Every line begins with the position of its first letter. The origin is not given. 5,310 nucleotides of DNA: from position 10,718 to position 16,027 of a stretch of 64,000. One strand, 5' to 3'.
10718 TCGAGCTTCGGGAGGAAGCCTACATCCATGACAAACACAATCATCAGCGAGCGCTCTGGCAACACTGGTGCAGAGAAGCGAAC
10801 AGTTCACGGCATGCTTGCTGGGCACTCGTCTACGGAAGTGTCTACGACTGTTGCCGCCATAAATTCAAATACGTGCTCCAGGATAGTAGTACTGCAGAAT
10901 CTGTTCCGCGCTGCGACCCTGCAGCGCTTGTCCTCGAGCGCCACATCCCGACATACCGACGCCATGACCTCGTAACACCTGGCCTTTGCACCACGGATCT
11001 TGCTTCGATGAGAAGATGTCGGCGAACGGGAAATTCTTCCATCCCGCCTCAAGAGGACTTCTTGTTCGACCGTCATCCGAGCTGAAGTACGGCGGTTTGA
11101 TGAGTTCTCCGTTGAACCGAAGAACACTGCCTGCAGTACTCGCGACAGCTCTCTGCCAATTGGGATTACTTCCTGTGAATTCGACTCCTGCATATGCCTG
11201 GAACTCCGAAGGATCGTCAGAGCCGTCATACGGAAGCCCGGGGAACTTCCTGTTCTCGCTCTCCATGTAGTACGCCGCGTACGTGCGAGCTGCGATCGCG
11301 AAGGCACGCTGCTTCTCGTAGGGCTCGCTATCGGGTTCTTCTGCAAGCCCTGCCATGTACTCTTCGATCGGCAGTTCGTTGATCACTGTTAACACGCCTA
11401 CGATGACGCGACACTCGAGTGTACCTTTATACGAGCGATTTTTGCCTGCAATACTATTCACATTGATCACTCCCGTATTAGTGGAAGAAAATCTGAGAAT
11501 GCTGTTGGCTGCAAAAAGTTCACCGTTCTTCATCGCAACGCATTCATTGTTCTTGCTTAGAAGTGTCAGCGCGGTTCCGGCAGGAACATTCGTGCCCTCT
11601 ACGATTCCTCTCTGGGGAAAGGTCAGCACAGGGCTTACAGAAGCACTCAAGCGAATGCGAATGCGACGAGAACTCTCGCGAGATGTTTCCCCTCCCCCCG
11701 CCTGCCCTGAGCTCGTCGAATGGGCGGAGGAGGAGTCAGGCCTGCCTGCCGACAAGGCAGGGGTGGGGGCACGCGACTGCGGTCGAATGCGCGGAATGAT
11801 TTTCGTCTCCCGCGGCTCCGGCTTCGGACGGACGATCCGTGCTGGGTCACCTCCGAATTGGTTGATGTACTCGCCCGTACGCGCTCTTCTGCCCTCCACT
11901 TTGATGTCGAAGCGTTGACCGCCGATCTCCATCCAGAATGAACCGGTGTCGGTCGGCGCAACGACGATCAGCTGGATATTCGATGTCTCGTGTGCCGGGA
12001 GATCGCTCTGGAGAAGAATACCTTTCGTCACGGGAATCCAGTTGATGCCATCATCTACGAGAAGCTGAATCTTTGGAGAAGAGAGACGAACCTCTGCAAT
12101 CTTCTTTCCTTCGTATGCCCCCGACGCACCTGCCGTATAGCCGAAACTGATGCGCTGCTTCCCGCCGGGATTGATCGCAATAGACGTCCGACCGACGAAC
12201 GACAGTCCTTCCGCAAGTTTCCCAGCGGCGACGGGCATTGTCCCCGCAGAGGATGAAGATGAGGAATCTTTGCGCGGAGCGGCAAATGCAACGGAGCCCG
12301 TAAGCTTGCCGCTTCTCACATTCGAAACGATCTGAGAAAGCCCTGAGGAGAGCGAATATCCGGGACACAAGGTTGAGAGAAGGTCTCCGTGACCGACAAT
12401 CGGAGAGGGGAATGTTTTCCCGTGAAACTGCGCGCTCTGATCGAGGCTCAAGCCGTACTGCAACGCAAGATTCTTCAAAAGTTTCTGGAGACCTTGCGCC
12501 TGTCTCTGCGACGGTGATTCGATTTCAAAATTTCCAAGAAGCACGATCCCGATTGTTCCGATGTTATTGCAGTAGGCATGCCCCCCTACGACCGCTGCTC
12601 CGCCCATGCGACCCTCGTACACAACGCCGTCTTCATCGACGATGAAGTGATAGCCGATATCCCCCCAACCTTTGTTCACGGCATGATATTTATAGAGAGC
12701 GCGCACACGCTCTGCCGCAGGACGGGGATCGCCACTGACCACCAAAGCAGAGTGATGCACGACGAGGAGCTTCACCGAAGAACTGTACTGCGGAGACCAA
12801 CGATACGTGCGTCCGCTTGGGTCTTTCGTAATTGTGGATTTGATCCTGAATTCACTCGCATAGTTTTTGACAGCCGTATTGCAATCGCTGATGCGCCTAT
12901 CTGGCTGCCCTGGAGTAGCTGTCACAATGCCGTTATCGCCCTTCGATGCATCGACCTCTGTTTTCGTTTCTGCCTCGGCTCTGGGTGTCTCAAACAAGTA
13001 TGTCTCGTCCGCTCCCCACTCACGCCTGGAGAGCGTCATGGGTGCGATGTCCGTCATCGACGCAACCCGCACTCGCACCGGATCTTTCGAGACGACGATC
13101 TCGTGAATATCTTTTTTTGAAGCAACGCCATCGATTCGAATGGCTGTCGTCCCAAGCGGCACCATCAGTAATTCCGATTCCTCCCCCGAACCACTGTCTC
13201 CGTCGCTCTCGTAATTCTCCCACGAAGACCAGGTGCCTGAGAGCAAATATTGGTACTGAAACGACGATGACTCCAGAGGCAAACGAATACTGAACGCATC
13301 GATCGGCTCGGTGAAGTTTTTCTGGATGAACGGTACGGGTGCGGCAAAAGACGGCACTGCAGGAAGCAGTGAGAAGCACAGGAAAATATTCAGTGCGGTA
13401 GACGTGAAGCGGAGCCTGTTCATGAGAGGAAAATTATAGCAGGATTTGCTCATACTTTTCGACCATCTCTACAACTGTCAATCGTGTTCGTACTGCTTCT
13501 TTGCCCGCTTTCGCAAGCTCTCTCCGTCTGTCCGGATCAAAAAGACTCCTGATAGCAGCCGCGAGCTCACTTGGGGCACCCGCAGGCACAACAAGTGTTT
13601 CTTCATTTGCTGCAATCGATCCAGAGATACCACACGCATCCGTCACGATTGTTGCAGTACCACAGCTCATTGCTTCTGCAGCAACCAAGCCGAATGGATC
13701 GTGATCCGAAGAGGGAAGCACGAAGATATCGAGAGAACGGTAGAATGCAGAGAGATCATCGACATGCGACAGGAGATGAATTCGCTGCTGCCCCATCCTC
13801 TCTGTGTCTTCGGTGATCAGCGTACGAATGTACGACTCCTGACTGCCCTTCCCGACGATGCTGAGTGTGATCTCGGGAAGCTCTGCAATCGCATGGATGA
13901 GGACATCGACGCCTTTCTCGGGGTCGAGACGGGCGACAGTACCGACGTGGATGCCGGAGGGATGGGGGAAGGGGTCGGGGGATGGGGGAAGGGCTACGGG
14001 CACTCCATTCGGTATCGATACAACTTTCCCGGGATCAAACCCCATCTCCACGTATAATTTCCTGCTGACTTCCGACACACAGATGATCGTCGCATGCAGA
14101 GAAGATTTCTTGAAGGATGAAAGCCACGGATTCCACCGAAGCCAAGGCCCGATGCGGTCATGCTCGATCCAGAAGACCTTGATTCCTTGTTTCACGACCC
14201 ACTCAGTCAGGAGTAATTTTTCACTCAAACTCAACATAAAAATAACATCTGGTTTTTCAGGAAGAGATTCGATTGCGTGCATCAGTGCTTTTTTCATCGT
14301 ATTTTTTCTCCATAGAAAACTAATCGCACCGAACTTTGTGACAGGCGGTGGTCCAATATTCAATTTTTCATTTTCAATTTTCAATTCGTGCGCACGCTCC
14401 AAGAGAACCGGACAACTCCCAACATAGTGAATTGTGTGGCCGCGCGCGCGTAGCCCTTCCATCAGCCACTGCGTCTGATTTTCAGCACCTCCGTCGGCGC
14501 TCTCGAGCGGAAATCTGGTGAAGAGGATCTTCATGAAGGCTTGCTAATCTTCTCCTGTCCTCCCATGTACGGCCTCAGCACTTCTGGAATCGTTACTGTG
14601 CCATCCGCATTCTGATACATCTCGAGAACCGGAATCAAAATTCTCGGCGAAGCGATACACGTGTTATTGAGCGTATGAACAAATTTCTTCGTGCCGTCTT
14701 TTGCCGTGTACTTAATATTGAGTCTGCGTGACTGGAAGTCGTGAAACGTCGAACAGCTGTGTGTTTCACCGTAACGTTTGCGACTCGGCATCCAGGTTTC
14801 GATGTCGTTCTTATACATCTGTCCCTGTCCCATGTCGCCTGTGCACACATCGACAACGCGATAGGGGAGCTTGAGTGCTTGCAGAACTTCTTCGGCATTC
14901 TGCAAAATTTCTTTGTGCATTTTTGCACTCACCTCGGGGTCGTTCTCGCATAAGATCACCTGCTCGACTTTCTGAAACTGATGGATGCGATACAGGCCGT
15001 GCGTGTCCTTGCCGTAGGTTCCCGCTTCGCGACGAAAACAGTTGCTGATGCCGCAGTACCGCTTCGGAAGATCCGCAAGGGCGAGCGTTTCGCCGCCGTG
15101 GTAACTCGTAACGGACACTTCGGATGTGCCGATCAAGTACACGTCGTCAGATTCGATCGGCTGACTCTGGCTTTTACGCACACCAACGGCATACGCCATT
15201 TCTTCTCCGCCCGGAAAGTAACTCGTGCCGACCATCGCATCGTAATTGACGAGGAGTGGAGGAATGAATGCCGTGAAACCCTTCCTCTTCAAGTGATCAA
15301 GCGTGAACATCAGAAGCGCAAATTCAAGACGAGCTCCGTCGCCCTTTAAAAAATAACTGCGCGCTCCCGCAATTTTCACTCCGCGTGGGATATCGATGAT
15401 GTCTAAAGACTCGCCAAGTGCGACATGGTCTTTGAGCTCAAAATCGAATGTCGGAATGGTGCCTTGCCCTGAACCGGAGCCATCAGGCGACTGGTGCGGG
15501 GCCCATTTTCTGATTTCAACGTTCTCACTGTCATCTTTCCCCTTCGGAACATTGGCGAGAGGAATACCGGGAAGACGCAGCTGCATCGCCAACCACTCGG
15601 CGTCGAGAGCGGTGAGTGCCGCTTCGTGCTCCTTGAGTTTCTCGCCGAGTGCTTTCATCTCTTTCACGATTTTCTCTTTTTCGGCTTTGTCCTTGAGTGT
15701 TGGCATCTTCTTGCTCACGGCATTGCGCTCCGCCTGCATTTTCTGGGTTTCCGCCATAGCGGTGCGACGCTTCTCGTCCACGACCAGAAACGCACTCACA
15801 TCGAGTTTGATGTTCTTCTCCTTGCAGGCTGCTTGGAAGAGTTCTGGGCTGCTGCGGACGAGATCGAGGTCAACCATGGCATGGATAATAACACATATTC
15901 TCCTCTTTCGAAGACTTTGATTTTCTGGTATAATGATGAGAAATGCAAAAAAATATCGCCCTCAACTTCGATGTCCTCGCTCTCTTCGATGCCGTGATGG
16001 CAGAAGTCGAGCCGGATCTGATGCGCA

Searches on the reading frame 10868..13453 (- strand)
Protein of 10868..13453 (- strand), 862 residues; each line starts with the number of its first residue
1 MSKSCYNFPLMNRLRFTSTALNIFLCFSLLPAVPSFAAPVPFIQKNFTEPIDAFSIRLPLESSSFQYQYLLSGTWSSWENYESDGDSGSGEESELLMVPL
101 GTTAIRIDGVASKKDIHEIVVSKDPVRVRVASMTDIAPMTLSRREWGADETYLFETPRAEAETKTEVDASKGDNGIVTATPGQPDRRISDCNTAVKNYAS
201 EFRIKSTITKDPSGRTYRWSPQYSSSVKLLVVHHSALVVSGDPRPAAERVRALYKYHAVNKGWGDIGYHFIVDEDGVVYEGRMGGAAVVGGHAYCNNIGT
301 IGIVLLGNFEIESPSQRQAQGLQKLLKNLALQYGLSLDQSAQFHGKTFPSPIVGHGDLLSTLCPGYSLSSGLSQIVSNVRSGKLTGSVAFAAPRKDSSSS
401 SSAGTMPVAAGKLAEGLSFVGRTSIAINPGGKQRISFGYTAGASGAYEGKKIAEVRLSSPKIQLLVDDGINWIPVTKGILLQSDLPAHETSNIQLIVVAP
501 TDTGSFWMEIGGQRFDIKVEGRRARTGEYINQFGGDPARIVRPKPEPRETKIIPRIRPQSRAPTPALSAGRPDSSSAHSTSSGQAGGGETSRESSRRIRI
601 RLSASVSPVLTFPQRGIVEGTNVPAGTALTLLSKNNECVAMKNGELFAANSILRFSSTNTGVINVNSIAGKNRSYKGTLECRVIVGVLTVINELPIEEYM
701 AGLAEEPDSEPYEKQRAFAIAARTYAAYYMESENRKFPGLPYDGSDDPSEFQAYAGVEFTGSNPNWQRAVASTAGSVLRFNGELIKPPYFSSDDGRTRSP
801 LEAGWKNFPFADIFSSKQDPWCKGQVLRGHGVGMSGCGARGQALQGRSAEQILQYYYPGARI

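Call 52: search_protein_families(library=pfam, proteins=[window:10868-13453:-], max_evalue=0.001)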
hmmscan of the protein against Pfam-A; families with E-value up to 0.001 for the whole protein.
window:10868-13453:- (862 aa): 2 families
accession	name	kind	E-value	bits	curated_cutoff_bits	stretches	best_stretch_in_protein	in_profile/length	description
PF01510.30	Amidase_2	-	7.2e-15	55.9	26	1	225-365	3-130/131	N-acetylmuramoyl-L-alanine amidase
PF08486.15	SpoIID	-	2.3e-12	47.8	23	1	688-779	5-96/97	Stage II sporulation protein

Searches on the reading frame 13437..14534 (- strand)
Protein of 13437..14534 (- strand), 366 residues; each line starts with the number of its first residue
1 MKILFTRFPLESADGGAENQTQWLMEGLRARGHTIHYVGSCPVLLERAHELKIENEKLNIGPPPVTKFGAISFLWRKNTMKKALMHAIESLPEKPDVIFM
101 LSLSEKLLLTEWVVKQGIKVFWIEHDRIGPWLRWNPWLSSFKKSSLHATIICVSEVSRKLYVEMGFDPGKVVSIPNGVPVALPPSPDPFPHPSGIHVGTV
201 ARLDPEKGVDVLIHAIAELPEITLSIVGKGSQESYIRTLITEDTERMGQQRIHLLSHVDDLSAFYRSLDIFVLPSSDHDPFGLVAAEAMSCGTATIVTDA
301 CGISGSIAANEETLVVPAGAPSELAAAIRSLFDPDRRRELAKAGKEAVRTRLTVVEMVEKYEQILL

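Call 52: search_protein_families(library=pfam, proteins=[window:13437-14534:-], max_evalue=0.001)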
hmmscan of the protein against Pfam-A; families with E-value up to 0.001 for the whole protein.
window:13437-14534:- (366 aa): 6 families
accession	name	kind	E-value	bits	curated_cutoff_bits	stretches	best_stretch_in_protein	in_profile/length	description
PF00534.26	Glycos_transf_1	-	2.1e-29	102.7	26.4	1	197-346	18-171/172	Glycosyl transferases group 1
PF13692.12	Glyco_trans_1_4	-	9.3e-28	97.7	27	1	196-332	3-140/142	Glycosyl transferases group 1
PF13439.12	Glyco_transf_4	-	1.4e-13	51.7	28.5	1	15-180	2-168/170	Glycosyltransferase Family 4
PF13579.12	Glyco_trans_4_4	-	1.7e-09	38.7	29.7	1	15-177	1-158/158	Glycosyl transferase 4-like domain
PF13524.12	Glyco_trans_1_2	-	2.8e-09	37.5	25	1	212-361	5-142/144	Glycosyl transferase-like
PF20706.3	GT4-conflict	-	2e-08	34.1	26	1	166-352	169-376/385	Family 4 Glycosyltransferase in conflict systems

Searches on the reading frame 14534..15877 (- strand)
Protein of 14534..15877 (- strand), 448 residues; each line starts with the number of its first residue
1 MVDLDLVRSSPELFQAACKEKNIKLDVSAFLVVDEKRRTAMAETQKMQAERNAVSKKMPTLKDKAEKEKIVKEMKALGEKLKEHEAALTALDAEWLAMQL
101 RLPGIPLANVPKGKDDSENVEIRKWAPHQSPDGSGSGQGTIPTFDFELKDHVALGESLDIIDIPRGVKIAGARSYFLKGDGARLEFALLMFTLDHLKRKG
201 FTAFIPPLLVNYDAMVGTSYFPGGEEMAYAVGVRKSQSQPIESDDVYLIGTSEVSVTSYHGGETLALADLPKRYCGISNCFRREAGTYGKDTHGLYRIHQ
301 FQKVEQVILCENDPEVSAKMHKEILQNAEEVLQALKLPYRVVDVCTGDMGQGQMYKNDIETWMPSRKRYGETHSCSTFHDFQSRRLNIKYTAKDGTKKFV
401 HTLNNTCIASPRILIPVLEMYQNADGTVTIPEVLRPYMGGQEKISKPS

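Call 52: search_protein_families(library=pfam, proteins=[window:14534-15877:-], max_evalue=0.001)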
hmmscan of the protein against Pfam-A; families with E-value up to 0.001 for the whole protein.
window:14534-15877:- (448 aa): 2 families
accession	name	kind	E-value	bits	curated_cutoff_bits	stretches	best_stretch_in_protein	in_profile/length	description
PF00587.30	tRNA-synt_2b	-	7.2e-32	111.3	29.3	1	243-420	8-178/179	tRNA synthetase class II core domain (G, H, P, S and T)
PF02403.27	Seryl_tRNA_N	-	1.3e-22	80.6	28.2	1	1-106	1-108/108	Seryl-tRNA synthetase N-terminal domain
